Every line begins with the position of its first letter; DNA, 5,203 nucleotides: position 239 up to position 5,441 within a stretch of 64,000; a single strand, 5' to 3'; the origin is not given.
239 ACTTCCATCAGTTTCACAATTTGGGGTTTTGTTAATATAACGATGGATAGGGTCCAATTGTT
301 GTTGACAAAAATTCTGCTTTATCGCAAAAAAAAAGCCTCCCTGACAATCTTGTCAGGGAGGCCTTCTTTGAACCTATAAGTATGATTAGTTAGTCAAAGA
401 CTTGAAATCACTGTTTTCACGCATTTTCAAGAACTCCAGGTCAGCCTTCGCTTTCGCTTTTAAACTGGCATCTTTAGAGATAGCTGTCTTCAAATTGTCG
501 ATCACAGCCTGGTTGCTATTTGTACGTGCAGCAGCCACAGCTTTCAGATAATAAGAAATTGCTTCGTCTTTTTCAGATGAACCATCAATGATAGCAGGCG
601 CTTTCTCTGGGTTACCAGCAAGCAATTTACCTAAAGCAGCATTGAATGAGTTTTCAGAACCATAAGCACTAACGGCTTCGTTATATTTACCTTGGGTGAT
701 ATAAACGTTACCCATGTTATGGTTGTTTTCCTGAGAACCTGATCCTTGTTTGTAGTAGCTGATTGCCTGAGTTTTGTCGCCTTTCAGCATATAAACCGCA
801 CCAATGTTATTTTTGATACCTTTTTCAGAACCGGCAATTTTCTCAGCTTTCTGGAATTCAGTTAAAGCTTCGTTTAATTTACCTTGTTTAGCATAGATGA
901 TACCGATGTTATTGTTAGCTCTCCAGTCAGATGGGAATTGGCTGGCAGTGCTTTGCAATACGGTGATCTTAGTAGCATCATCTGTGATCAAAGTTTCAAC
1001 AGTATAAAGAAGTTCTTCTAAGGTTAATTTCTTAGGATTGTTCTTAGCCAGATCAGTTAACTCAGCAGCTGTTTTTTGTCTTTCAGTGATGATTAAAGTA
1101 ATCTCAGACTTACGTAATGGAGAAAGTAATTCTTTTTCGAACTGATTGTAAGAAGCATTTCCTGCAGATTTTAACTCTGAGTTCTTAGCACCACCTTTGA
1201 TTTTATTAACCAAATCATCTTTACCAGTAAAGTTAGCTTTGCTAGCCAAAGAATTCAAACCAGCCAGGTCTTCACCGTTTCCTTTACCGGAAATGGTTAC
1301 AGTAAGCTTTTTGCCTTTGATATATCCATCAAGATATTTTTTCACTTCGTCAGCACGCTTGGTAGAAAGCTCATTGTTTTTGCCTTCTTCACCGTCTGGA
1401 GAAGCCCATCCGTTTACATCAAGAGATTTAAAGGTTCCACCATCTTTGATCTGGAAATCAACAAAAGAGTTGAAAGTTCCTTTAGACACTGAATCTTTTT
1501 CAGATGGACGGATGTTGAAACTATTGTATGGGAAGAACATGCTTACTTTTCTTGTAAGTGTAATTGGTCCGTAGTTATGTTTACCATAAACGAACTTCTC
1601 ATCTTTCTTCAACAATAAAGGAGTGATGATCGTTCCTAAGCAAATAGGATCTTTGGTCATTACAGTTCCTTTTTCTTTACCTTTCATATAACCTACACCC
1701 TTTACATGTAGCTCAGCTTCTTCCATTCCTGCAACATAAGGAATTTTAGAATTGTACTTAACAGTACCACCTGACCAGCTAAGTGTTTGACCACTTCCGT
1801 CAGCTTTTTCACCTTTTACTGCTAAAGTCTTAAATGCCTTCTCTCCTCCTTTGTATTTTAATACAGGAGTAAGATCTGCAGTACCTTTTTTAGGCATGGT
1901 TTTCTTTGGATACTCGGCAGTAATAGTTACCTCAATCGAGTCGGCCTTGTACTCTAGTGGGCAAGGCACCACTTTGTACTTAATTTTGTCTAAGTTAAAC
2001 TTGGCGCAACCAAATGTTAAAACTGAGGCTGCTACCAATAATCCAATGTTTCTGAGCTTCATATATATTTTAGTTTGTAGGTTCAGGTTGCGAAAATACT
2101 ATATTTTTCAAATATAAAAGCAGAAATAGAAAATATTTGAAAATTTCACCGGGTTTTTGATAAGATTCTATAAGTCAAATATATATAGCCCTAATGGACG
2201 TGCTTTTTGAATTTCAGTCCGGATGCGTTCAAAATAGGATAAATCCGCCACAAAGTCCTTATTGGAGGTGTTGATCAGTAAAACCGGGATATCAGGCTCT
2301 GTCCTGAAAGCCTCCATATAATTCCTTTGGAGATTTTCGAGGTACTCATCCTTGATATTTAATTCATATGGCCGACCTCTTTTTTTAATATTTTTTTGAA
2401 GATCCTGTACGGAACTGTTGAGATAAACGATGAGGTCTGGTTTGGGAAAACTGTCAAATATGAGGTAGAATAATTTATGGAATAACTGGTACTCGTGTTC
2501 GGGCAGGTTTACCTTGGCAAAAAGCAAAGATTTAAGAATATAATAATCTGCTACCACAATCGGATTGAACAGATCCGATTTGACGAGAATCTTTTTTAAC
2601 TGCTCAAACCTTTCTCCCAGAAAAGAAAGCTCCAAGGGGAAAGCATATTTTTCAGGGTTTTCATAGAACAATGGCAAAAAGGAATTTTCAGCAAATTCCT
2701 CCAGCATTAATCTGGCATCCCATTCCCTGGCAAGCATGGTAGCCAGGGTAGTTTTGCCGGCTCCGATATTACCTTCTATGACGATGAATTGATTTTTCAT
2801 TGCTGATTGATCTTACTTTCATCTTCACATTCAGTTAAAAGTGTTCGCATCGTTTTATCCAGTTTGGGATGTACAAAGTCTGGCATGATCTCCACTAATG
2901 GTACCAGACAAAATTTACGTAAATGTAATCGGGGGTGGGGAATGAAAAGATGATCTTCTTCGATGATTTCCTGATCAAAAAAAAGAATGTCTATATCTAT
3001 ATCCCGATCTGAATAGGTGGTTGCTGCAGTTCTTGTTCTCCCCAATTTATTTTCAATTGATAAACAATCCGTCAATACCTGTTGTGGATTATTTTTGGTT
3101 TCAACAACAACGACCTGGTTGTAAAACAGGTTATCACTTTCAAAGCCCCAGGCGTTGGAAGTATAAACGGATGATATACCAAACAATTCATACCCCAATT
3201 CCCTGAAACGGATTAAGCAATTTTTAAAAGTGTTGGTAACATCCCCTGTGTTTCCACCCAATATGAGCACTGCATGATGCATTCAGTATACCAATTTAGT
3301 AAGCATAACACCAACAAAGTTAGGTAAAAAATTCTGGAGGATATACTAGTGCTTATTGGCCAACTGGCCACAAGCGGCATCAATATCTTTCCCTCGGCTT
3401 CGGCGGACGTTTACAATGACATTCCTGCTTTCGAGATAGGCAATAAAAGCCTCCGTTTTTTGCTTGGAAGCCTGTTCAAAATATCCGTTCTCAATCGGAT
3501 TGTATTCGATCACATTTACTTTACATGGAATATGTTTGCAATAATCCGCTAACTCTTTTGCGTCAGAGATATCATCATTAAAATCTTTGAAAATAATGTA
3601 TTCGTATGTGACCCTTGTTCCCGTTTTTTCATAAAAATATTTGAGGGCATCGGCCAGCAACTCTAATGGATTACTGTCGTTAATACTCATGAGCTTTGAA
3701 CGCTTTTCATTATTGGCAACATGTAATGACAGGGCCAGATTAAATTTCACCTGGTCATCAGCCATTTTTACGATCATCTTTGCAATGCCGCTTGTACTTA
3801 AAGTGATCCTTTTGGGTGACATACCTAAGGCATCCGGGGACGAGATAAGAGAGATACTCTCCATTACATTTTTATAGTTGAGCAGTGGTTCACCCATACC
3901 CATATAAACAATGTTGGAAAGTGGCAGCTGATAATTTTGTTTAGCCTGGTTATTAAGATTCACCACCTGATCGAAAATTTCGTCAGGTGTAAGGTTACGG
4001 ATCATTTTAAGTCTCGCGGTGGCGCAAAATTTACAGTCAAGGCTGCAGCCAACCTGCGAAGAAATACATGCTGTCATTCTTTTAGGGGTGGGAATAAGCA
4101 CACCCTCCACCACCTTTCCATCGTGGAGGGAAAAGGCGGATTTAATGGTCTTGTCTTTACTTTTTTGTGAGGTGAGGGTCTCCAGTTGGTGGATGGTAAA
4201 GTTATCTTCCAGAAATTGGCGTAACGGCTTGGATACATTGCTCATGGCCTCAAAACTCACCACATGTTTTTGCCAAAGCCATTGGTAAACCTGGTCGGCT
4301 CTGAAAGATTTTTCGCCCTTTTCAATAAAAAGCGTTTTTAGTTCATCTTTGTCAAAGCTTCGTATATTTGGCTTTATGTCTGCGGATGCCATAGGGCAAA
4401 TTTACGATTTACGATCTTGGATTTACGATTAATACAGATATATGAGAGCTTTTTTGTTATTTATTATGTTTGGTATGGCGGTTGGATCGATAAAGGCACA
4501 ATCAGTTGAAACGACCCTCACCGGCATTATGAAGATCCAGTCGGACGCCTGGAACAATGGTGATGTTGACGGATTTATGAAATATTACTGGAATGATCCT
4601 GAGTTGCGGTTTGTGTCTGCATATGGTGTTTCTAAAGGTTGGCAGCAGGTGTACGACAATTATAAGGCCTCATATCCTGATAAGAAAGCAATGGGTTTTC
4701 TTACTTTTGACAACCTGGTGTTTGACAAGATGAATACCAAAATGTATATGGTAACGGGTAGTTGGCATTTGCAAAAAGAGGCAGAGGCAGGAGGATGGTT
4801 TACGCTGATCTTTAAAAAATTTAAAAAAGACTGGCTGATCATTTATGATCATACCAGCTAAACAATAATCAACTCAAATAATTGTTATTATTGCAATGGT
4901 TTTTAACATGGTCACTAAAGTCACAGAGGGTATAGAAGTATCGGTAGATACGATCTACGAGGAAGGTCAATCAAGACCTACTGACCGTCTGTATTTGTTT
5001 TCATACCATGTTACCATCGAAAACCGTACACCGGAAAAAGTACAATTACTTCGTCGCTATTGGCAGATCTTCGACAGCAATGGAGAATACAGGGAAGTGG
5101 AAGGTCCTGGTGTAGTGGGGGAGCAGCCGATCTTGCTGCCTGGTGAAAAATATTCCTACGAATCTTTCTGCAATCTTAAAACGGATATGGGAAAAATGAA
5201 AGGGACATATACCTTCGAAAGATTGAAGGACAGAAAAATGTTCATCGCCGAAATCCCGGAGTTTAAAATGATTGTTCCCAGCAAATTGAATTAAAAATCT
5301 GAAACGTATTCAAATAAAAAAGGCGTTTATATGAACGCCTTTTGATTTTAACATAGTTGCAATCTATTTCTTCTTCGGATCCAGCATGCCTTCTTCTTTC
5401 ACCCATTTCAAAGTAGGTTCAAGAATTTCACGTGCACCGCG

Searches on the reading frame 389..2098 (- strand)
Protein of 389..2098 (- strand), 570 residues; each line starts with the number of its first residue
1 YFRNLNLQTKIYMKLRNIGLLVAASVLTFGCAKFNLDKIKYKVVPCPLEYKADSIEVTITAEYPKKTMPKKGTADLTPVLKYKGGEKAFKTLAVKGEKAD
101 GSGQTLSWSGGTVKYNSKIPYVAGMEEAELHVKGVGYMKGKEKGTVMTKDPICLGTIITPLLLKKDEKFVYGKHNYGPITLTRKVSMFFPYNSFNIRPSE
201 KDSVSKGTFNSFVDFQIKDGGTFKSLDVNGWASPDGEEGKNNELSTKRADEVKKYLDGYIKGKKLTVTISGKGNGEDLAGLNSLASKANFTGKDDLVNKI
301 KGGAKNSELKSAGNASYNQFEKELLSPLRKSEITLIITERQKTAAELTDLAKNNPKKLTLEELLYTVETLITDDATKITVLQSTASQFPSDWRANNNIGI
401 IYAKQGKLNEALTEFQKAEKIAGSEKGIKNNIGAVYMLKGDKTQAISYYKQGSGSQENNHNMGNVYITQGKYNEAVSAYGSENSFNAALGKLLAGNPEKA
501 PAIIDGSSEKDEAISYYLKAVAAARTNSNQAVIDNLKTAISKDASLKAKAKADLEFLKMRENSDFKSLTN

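Call 31: search_protein_families(library=pfam, proteins=[window:389-2098:-], max_evalue=0.00001)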
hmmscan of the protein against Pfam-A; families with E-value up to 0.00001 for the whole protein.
window:389-2098:- (570 aa): 7 families
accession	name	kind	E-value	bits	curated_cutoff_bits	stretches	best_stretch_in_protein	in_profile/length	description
PF00515.34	TPR_1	-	6.3e-14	51.6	27.8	0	394-421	3-30/34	Tetratricopeptide repeat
PF07719.23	TPR_2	-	6.6e-14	51.3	27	0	393-422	2-31/34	Tetratricopeptide repeat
PF13181.12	TPR_8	-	4.2e-12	45.7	25.7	0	393-422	2-31/34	Tetratricopeptide repeat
PF13176.12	TPR_7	-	9.6e-10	38.2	27.9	0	460-479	3-22/36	Tetratricopeptide repeat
PF13424.12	TPR_12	-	1.5e-09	38.3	30.1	0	394-451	5-70/77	Tetratricopeptide repeat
PF13374.12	TPR_10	-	1.8e-08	34.6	27.5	0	396-418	6-28/42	Tetratricopeptide repeat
PF13432.12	TPR_16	-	8.1e-07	29.8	32.7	0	381-422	20-61/65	Tetratricopeptide repeat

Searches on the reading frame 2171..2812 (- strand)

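Call 28: search_protein_families(library=pfam, proteins=[window:2171-2812:-], max_evalue=0.001)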
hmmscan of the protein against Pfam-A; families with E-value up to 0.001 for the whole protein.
window:2171-2812:- (214 aa): 3 families
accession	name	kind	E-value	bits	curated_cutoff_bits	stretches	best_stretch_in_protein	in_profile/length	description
PF01712.25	dNK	-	5.3e-42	144.3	27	1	10-203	1-200/203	Deoxynucleoside kinase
PF02223.23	Thymidylate_kin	-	9.4e-08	32.4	27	1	12-182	1-176/185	Thymidylate kinase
PF20720.3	nSTAND3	-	2e-05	24.8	27.2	1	5-31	15-41/155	Novel STAND NTPase 3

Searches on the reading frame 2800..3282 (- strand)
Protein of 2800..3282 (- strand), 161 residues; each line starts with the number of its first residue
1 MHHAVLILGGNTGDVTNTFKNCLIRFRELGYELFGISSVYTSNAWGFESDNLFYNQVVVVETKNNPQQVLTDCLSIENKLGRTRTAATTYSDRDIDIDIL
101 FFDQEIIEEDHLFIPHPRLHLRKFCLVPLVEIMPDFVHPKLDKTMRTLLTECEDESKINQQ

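Call 28: search_protein_families(library=pfam, proteins=[window:2800-3282:-], max_evalue=0.001)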
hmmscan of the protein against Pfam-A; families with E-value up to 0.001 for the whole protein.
window:2800-3282:- (161 aa): 1 family
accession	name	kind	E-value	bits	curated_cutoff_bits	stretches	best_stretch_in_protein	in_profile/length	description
PF01288.25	HPPK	-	6.3e-30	104.4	25.7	1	6-134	2-116/116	7,8-dihydro-6-hydroxymethylpterin-pyrophosphokinase (HPPK)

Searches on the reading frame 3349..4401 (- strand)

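Call 31: search_protein_families(library=pfam, proteins=[window:3349-4401:-], max_evalue=0.00001)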
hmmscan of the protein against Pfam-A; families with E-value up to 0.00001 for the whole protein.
window:3349-4401:- (351 aa): 2 families
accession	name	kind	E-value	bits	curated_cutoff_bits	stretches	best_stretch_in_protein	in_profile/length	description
PF21016.3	RlmN_N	-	4.1e-19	68.5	24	1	12-70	2-60/60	Ribosomal RNA large subunit methyltransferase N-terminal domain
PF04055.27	Radical_SAM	-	2.3e-13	51.1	29.5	1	114-280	2-161/166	Radical SAM superfamily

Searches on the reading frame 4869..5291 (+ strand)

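Call 31: search_protein_families(library=pfam, proteins=[window:4869-5291:+], max_evalue=0.00001)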
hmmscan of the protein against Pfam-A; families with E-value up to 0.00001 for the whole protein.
window:4869-5291:+ (141 aa): 1 family
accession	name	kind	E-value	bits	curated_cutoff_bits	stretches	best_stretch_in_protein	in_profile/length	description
PF04379.20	DUF525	-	5.3e-34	116.8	27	1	33-117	2-86/87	ApaG domain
